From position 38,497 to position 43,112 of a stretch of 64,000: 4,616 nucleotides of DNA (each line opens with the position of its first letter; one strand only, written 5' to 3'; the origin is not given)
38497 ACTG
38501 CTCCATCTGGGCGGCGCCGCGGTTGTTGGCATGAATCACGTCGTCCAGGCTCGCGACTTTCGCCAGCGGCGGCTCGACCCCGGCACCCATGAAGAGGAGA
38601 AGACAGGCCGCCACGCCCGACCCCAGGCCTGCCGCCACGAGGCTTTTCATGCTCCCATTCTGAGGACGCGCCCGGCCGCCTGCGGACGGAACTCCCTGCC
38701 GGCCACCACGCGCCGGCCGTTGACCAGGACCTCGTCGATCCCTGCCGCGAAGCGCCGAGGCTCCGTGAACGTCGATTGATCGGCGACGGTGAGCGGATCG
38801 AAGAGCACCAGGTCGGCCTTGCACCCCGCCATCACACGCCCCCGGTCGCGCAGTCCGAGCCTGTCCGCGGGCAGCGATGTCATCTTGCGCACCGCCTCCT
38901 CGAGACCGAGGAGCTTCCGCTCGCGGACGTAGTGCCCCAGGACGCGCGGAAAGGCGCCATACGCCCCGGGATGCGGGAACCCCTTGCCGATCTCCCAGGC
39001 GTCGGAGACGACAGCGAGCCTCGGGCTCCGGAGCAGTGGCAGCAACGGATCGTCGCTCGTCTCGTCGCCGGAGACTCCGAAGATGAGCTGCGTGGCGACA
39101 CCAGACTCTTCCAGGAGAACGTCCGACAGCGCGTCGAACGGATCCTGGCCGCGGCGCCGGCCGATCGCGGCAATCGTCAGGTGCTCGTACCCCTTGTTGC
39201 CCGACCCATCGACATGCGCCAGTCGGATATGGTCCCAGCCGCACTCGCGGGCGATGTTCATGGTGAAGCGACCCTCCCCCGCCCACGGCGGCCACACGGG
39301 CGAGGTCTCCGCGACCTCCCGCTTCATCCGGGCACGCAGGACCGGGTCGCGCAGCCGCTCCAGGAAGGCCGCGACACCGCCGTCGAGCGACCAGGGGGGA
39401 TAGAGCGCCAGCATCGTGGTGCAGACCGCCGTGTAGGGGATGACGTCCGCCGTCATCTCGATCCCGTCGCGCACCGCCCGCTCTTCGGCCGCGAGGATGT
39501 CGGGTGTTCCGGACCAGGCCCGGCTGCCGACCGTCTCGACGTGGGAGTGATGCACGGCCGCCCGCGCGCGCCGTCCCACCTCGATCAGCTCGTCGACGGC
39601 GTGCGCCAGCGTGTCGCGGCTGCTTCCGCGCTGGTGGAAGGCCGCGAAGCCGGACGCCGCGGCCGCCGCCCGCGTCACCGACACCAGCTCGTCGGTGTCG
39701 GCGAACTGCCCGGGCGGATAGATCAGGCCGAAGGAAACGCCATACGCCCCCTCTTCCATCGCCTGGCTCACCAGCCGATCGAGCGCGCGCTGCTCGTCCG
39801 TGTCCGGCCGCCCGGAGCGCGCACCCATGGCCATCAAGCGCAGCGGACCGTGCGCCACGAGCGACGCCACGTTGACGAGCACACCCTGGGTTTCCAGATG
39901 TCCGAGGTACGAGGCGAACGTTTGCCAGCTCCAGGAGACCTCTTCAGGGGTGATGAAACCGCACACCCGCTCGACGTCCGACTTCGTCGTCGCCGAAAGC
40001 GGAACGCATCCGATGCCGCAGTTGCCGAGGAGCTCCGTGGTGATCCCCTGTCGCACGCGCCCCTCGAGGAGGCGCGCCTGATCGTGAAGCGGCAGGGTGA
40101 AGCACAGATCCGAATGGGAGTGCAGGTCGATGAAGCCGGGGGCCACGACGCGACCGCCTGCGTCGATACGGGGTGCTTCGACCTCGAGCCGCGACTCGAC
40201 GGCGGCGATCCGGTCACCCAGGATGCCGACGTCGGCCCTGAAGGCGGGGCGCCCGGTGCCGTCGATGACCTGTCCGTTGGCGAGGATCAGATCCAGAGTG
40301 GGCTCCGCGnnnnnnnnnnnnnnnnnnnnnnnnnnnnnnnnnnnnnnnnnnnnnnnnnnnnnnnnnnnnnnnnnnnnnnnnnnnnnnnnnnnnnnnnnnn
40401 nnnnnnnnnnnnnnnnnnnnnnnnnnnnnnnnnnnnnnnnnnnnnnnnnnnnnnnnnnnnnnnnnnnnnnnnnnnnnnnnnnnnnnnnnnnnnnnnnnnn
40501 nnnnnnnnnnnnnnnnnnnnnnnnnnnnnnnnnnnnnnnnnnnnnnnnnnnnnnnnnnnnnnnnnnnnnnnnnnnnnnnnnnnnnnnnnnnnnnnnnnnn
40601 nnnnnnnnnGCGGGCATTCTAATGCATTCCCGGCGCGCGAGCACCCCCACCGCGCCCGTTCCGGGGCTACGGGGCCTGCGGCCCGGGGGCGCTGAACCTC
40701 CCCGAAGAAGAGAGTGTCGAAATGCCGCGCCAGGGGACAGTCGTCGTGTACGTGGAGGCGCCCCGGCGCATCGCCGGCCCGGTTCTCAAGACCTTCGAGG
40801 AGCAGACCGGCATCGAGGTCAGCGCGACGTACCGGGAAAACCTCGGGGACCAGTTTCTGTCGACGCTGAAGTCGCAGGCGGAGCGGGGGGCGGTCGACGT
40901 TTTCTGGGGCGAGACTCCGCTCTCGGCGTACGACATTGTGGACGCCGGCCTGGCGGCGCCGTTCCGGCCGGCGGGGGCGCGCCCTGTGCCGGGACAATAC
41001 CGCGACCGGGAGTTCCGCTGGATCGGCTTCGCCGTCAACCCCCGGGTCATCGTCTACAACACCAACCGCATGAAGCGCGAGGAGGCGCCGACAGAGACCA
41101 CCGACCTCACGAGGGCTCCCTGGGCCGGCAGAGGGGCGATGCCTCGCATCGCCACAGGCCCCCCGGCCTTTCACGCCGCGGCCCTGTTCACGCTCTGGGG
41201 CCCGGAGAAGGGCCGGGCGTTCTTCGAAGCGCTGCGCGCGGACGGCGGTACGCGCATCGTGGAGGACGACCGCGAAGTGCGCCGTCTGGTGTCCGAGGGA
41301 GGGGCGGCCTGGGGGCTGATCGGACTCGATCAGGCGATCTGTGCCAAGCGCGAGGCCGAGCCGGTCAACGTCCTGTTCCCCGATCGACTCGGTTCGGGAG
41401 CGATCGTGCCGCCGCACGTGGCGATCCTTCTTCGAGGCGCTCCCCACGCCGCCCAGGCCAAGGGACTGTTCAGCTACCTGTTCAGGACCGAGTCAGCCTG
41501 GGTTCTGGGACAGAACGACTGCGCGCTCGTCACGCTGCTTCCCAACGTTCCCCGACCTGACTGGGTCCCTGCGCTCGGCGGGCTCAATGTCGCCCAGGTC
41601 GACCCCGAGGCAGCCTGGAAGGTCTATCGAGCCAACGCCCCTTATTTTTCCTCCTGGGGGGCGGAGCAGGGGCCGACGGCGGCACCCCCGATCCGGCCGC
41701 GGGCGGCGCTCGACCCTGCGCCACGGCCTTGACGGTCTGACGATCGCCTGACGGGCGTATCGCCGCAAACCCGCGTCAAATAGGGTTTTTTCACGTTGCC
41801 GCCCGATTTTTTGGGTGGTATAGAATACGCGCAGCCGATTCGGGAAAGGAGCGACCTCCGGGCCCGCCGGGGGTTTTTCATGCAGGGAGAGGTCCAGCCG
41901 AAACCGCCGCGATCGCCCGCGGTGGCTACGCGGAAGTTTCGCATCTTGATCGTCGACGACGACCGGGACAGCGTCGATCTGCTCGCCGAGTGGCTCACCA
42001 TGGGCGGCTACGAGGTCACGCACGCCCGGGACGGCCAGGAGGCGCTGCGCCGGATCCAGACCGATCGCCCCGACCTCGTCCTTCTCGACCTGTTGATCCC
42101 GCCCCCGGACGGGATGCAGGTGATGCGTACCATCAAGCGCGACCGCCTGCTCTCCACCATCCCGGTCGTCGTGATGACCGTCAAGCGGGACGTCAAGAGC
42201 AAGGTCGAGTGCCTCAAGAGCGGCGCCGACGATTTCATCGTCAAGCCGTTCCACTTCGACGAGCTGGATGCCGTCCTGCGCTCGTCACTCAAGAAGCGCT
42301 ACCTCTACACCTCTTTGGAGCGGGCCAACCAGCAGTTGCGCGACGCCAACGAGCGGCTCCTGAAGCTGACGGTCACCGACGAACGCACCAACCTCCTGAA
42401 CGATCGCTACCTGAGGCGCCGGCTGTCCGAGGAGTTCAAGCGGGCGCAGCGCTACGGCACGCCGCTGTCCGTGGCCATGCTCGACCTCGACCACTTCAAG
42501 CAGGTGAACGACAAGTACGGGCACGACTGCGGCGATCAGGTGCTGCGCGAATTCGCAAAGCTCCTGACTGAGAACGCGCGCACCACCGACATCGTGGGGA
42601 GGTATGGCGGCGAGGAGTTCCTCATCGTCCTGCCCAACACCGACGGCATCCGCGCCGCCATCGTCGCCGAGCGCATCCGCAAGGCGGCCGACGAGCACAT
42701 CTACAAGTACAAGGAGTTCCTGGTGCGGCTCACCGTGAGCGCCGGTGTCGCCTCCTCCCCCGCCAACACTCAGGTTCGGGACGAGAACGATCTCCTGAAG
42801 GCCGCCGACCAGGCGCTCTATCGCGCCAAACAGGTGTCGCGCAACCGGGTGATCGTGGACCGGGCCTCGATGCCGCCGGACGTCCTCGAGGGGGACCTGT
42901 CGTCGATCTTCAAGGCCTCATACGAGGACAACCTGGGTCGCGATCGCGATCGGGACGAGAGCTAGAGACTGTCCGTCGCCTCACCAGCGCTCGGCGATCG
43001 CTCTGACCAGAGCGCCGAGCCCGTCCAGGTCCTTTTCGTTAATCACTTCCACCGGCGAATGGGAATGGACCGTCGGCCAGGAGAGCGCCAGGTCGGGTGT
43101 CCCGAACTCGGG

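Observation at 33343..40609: Five-gene minus-strand cassette: Cys-rich small protein - amidohydrolase - TPR/FG-GAP/ASPIC lipoprotein - ABC ATPase - ABC-2 permease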

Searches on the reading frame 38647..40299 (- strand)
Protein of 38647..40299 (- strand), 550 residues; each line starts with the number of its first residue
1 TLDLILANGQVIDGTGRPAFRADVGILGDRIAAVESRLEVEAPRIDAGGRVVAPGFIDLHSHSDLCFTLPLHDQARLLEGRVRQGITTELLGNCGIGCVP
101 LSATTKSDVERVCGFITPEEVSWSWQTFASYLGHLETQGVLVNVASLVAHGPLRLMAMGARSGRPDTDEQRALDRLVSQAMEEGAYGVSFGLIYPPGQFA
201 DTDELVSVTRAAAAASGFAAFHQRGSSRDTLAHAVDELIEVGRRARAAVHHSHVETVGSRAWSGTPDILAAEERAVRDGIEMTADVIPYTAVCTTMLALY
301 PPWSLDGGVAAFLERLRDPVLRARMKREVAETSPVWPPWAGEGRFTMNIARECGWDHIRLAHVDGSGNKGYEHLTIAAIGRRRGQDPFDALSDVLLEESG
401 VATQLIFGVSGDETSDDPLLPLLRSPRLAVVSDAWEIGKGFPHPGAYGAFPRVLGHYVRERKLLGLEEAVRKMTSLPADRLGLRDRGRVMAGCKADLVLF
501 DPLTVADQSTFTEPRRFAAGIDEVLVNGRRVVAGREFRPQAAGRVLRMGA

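Call 9: search_protein_families(library=pfam, proteins=[window:38647-40299:-], max_evalue=0.01)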
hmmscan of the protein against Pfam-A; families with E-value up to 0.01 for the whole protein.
window:38647-40299:- (550 aa): 2 families
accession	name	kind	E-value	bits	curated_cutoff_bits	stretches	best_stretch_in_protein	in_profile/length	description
PF07969.17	Amidohydro_3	-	3e-33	116.5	29.7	1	45-532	3-472/472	Amidohydrolase family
PF01979.26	Amidohydro_1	-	3.5e-10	40.1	25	1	455-531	273-345/345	Amidohydrolase family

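Call 10: search_protein_families(library=ncbifam, proteins=[window:38647-40299:-], max_evalue=0.01)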
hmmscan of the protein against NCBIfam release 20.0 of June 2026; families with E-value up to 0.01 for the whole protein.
window:38647-40299:- (550 aa): 54 families (the best 25 are shown)
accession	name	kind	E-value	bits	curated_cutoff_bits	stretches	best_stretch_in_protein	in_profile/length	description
NF006560.0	PRK09061.1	subfamily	5.5e-57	193.2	340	2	421-547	379-512/517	amidohydrolase family protein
NF004839.0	PRK06189.1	equivalog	1e-15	57.3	631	2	2-63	3-63/451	allantoinase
NF006689.0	PRK09237.1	equivalog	7e-15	54.5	371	1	2-100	3-101/383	amidohydrolase/deacetylase family metallohydrolase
TIGR03178.1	allantoinase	equivalog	4.9e-14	52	357.85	2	461-547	344-440/441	allantoinase AllB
TIGR02318.1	phosphono_phnM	equivalog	3.4e-13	49.3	390.55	2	460-502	316-358/376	phosphonate metabolism protein PhnM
NF011990.0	PRK15446.2-6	subfamily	4.3e-13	48.7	233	2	457-532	319-383/390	alpha-D-ribose 1-methylphosphonate 5-triphosphate diphosphatase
TIGR00857.1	pyrC_multi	subfamily_domain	4.6e-13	48.9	279.05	2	21-63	5-48/412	dihydroorotase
NF002668.0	PRK02382.1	equivalog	2.9e-11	42.7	452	2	4-62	6-56/436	dihydroorotase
NF009941.0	PRK13404.1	subfamily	5.7e-11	41.7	647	1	2-64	4-64/478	dihydropyrimidinase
NF011984.0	PRK15446.1-5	equivalog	6.9e-11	41.6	260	1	460-501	319-360/379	alpha-D-ribose 1-methylphosphonate 5-triphosphate diphosphatase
NF006839.0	PRK09357.1-4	equivalog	4.2e-10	38.8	576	1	4-62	2-61/422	dihydroorotase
NF005748.0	PRK07572.1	subfamily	7.5e-10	38.4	438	1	2-80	2-80/426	cytosine deaminase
NF006845.0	PRK09357.2-6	equivalog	9.3e-10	37.7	728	1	4-62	3-63/428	dihydroorotase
NF011987.0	PRK15446.2-3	subfamily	1.8e-09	36.9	253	1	459-505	322-368/395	alpha-D-ribose 1-methylphosphonate 5-triphosphate diphosphatase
NF005791.0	PRK07627.1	equivalog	2.7e-09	36.5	442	2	5-60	4-61/425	dihydroorotase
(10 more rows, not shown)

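Call 42: search_solved_structures(query=window:38647-40299:-, max_evalue=0.00001)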
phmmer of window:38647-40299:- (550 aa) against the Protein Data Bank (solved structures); distinct sequences matched with E-value up to 0.00001: 20.
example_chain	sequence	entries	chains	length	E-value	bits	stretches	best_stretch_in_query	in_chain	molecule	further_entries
1m7j_A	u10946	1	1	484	1.6e-70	241.4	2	2-296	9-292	D-aminoacylase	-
1rjp_A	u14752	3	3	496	1.8e-70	241.2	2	2-296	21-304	D-aminoacylase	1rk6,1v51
1rjq_A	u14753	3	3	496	2.1e-70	241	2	2-296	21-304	D-aminoacylase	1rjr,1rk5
1v4y_A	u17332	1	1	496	4.2e-69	236.7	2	2-296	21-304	D-aminoacylase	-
3gip_A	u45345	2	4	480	9.4e-67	228.9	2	2-296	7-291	N-acyl-D-glutamate deacylase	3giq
9g5m_A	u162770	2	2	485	7.5e-65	222.7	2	3-296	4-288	Amidohydrolase family protein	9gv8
9kb1_A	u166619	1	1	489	5.1e-48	167.1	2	2-296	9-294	PpOngB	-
9kb3_A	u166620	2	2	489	1.1e-47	166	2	2-296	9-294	Carbohydrate de-N-acetylated protein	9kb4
3nqb_A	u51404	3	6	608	3.2e-08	35.8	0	3-75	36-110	Adenine deaminase 2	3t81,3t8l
2qt3_A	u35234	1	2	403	9e-08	34.3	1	22-68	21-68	N-isopropylammelide isopropyl amidohydrolase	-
5akq_A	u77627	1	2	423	1e-07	34.1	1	22-68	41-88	N-ISOPROPYLAMMELIDE ISOPROPYL AMIDOHYDROLASE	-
4cqb_A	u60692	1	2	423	1e-07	34.1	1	22-68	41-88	N-ISOPROPYLAMMELIDE ISOPROPYL AMIDOHYDROLASE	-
4cqc_A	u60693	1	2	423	1e-07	34.1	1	22-68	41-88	N-ISOPROPYLAMMELIDE ISOPROPYL AMIDOHYDROLASE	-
4cqd_A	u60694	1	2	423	1e-07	34.1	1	22-68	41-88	N-ISOPROPYLAMMELIDE ISOPROPYL AMIDOHYDROLASE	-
8je0_A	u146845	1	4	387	1.4e-07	33.7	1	2-62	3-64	Amidase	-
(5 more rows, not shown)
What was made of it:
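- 38647..40296 (-): Amidohydro_3 enzyme of the D-aminoacylase family (549 aa). It is cytoplasmic and probably initiates at CTG 40296. It carries an insertion of roughly 65 aa relative to 1m7j (550 vs 484 aa). Pfam PF07969 scores 3e-33 (call 9) and PDB 1m7j scores 1.6e-70 (call 42).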

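Call 72: search_solved_structures(query=window:38647-40299:-, max_evalue=1e-40, show_alignments=1)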
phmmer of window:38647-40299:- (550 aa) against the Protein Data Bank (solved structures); distinct sequences matched with E-value up to 1e-40: 8.
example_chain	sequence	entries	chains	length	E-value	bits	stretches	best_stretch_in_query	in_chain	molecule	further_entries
1m7j_A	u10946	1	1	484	1.6e-70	241.4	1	2-296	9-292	D-aminoacylase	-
1rjp_A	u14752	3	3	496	1.8e-70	241.2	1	2-296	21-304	D-aminoacylase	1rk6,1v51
1rjq_A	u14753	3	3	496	2.1e-70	241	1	2-296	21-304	D-aminoacylase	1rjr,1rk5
1v4y_A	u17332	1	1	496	4.2e-69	236.7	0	2-296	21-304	D-aminoacylase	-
3gip_A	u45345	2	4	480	9.4e-67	228.9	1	2-296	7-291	N-acyl-D-glutamate deacylase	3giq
9g5m_A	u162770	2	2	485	7.5e-65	222.7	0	3-296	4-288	Amidohydrolase family protein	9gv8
9kb1_A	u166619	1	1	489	5.1e-48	167.1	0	2-296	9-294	PpOngB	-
9kb3_A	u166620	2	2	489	1.1e-47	166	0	2-296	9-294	Carbohydrate de-N-acetylated protein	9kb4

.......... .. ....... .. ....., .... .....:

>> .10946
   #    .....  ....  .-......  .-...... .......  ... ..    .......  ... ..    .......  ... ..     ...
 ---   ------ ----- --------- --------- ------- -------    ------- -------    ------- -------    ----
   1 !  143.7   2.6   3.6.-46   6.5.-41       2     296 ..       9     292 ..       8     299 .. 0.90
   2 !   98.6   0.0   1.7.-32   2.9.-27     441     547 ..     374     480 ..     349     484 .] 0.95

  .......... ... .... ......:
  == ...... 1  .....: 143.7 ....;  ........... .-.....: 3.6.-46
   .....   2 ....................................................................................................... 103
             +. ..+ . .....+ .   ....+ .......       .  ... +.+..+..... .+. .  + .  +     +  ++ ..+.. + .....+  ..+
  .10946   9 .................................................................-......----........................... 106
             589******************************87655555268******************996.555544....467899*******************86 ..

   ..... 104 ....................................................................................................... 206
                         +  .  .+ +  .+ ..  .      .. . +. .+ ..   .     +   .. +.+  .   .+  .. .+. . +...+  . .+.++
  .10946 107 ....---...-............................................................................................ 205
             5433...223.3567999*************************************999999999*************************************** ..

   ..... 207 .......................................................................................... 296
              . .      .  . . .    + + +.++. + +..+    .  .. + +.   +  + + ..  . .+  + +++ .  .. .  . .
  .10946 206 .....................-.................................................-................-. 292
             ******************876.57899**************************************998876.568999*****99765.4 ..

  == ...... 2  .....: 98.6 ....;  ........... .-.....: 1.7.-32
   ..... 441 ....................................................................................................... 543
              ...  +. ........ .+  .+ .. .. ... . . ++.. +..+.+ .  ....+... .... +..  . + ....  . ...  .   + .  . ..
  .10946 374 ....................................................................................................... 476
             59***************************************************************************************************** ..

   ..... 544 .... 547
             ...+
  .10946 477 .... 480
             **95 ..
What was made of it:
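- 38647..40296 (-): The HxH motif, the GNCG Cys and two His ligands align (call 72).
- On D-aminoacylase family (Amidohydro_3): In the alignment to 1m7j, HSHSD aligns with HTHDD, GNCGI with GNCGI, FHQR with THMR, and HHSH with ISHH (call 72).
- The D-aminoacylase metal ligands are conserved (call 72).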

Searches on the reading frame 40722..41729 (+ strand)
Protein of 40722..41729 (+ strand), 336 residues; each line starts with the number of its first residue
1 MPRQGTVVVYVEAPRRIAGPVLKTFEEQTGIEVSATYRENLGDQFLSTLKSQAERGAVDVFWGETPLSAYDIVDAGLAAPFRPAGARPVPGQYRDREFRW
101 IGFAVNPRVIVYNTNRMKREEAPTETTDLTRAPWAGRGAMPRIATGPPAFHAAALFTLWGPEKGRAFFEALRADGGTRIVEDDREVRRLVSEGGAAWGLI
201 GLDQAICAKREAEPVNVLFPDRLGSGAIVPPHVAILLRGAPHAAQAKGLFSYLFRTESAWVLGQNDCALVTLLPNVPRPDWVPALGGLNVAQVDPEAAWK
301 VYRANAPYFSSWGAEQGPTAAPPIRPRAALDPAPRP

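Call 75: search_protein_families(library=pfam, proteins=[window:40722-41729:+], max_evalue=1)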
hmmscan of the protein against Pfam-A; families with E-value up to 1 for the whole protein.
window:40722-41729:+ (336 aa): 3 families
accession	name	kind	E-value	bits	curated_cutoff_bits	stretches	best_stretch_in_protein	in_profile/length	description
PF13343.11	SBP_bac_6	-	1.6e-15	57.7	24.6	1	73-257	25-206/245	Bacterial extracellular solute-binding protein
PF13416.11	SBP_bac_8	-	2.6e-09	37.7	27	1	22-282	3-271/279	Bacterial extracellular solute-binding protein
PF13531.11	SBP_bac_11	-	3.3e-08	34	25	1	17-254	12-213/227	Bacterial extracellular solute-binding protein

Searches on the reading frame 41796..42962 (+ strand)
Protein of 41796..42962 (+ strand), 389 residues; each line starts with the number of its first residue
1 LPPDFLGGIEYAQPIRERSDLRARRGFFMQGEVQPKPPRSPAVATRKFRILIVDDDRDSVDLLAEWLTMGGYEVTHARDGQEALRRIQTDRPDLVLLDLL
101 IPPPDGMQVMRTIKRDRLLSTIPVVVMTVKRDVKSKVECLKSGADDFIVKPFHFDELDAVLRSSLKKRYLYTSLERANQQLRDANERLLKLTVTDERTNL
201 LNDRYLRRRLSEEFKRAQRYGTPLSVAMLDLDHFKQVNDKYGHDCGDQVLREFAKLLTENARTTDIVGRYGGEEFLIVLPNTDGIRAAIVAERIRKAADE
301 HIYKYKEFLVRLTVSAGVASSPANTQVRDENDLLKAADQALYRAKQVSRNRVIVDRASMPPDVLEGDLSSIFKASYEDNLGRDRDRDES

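Call 75: search_protein_families(library=pfam, proteins=[window:41796-42962:+], max_evalue=1)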
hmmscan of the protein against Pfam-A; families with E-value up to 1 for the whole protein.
window:41796-42962:+ (389 aa): 5 families
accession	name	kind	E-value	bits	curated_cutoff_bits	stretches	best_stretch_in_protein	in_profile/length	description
PF00990.26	GGDEF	-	1.2e-44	152.3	23.8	1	193-351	2-161/161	Diguanylate cyclase, GGDEF domain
PF00072.30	Response_reg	-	7.8e-29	100.5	30.2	1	50-161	1-110/111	Response regulator receiver domain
PF23198.2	PDE8A_N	-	0.043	14.2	29.6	1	47-143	9-110/147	PDE8A-like, N-terminal domain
PF16121.10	40S_S4_C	-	0.19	11.7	27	0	272-298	20-46/48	40S ribosomal protein S4 C-terminus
PF20274.4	cREC_REC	-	0.29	12.3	27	1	50-120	2-63/88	Cyclic-phosphate processing Receiver domain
